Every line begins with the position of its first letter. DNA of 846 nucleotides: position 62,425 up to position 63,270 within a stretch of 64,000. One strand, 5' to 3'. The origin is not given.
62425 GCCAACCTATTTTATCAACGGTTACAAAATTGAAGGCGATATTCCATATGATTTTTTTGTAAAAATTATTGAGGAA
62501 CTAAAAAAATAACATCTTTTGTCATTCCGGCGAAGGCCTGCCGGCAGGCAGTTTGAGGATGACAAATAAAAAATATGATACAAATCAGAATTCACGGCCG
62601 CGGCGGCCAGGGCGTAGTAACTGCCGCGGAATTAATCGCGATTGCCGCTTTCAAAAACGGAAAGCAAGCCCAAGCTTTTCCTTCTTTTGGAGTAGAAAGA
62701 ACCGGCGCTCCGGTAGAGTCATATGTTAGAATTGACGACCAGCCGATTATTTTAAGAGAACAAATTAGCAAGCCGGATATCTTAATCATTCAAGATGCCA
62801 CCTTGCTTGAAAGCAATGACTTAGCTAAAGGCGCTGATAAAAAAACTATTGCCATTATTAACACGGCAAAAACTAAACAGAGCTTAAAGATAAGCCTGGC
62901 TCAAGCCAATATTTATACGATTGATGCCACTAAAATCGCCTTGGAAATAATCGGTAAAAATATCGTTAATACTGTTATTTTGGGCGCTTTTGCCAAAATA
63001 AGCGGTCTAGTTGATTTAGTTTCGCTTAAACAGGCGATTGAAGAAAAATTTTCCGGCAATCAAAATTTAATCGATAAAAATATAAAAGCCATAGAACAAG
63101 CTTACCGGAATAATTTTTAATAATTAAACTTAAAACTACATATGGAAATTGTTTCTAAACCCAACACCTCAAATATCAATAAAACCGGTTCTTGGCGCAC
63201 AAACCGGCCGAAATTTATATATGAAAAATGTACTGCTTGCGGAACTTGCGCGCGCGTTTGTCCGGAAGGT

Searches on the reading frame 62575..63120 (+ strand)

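Call 19: search_protein_families(library=pfam, proteins=[window:62575-63120:+])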
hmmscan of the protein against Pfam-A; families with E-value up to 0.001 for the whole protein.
window:62575-63120:+ (181 aa): 1 family
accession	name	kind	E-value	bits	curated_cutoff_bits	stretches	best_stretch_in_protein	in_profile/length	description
PF01558.24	POR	-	1.3e-43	149.6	27.4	1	10-177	1-172/173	Pyruvate ferredoxin/flavodoxin oxidoreductase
